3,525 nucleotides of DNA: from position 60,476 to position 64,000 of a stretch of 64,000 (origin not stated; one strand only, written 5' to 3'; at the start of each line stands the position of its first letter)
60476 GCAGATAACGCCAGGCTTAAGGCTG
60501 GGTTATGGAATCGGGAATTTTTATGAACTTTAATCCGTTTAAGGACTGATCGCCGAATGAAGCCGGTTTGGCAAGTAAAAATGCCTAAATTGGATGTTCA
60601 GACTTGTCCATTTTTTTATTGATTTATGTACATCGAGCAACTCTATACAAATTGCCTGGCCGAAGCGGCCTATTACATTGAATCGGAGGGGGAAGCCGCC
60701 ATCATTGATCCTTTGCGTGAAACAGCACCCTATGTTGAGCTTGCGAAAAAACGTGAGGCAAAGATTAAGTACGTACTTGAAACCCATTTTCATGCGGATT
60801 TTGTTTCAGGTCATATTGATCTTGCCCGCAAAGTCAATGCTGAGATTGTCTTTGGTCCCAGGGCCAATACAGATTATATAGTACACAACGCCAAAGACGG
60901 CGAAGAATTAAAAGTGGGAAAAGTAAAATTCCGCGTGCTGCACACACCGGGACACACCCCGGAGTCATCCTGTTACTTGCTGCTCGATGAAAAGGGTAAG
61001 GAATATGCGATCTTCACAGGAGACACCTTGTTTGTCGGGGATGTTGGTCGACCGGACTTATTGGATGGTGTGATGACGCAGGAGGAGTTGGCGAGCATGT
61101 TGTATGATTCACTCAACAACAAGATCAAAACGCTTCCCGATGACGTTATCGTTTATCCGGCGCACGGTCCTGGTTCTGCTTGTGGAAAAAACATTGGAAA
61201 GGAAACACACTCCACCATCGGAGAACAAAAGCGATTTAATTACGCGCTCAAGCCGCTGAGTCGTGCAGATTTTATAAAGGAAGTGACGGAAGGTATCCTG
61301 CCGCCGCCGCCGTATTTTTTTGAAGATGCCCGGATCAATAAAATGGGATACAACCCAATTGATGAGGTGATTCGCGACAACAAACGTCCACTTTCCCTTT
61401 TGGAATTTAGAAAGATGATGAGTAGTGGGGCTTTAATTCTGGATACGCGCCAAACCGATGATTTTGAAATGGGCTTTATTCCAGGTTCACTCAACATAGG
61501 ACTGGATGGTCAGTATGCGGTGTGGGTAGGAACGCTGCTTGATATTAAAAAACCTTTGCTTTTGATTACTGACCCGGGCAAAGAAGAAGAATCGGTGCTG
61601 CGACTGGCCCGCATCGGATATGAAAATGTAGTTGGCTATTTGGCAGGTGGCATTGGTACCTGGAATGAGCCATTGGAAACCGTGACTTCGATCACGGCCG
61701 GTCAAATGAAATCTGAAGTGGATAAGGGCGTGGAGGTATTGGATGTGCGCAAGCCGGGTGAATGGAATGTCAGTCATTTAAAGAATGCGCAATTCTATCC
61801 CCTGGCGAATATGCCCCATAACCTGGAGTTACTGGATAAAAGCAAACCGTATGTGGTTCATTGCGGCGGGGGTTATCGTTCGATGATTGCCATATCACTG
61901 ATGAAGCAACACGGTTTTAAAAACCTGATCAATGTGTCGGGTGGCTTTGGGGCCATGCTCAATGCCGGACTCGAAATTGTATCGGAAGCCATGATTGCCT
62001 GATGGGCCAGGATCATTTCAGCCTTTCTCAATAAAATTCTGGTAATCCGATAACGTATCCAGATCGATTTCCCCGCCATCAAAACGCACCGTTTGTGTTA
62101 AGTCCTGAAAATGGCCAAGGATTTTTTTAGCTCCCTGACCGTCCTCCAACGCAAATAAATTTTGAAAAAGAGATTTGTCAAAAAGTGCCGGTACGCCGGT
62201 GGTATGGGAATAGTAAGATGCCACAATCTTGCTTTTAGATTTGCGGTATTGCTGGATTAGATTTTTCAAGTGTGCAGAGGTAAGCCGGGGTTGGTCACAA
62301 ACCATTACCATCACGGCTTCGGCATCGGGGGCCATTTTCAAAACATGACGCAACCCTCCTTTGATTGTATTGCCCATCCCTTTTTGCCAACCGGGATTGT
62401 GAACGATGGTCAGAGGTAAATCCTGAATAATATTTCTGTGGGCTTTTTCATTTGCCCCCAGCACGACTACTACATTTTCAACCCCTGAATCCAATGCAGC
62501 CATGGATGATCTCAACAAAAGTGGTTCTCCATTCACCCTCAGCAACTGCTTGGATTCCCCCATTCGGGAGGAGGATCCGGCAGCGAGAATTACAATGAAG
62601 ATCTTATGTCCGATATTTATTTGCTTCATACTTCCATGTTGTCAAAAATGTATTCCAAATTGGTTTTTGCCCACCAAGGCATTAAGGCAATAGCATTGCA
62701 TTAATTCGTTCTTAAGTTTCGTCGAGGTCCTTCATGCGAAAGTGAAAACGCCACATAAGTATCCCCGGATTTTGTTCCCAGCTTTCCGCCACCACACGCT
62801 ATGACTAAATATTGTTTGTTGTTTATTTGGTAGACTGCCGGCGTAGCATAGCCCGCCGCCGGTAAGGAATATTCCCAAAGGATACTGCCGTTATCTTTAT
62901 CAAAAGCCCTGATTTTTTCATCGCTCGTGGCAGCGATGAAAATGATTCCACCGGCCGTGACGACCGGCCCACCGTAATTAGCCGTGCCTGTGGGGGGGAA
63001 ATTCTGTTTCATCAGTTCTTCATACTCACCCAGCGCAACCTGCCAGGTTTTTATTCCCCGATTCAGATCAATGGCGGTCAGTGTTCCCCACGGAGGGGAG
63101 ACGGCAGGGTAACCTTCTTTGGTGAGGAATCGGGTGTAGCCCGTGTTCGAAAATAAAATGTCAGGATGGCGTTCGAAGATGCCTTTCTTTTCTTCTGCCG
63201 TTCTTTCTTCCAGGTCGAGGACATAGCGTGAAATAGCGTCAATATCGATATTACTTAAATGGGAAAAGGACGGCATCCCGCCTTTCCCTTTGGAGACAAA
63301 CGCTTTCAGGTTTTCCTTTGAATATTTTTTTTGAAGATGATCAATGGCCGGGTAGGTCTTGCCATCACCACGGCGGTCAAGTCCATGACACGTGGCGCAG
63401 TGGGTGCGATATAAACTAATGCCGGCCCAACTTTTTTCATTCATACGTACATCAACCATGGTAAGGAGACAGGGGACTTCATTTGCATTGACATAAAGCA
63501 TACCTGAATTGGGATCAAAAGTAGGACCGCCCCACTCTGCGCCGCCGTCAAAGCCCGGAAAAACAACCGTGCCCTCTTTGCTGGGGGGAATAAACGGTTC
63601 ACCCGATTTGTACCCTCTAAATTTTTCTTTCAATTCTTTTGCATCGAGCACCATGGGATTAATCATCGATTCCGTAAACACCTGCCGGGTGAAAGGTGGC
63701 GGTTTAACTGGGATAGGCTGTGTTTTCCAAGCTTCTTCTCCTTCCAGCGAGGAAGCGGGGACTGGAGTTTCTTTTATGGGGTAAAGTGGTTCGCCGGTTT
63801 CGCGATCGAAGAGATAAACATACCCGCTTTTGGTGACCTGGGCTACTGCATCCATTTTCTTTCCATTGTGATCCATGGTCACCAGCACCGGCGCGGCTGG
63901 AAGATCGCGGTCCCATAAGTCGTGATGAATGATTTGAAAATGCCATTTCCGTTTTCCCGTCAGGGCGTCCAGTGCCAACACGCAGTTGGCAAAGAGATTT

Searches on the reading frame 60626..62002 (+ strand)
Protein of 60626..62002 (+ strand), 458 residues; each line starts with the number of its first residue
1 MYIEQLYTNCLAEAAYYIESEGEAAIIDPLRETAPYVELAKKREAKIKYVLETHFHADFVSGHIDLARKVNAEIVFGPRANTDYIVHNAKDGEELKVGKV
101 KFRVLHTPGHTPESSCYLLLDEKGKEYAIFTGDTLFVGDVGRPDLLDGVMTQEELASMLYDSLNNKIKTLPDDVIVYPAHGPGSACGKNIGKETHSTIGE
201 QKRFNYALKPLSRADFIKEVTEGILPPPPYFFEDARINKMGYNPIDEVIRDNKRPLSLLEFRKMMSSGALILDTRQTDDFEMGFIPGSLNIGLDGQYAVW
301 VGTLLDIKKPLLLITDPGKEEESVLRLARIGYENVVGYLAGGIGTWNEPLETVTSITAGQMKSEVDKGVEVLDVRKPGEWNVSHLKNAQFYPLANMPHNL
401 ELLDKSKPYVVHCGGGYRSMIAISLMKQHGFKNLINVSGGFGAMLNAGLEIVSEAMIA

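Call 80: search_protein_families(library=pfam, proteins=[window:60626-62002:+], max_evalue=1e-8)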
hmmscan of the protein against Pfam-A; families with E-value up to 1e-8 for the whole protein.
window:60626-62002:+ (458 aa): 2 families
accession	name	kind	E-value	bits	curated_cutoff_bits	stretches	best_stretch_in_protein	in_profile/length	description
PF00581.25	Rhodanese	-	9.3e-28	97.1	22.2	2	358-443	2-98/102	Rhodanese-like domain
PF00753.33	Lactamase_B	-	1.9e-15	57.8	22.7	0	12-73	5-70/196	Metallo-beta-lactamase superfamily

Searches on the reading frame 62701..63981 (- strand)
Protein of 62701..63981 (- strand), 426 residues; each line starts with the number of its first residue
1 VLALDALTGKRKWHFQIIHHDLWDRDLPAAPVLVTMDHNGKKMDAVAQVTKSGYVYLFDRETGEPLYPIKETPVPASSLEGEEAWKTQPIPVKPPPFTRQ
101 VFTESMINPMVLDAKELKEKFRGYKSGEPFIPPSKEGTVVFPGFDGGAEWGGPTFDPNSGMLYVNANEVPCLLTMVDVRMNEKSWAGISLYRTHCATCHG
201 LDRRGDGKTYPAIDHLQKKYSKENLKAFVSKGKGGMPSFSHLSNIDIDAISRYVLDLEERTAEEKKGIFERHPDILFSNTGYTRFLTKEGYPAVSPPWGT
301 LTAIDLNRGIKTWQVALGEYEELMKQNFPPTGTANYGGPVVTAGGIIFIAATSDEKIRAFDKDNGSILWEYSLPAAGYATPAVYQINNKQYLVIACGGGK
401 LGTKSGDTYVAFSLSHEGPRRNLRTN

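Call 80: search_protein_families(library=pfam, proteins=[window:62701-63981:-], max_evalue=1e-8)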
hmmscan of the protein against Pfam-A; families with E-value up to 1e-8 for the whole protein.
window:62701-63981:- (426 aa): 4 families
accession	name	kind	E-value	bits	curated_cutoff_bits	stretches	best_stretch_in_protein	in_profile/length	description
PF01011.28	PQQ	-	2.8e-105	353.7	26.7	2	2-179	271-448/595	Glucose/ethanol/alcohol dehydrogenase, beta-propeller domain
PF13442.11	Cytochrome_CBB3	-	6.8e-12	46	27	1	187-254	6-68/68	Cytochrome C oxidase, cbb3-type, subunit III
PF13360.13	PQQ_2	-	8.8e-10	39.1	27.6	0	299-385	3-73/233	Outer membrane protein assembly factor BamB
PF00034.26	Cytochrom_C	-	3.3e-09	38.4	21.3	0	187-255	4-87/90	Cytochrome c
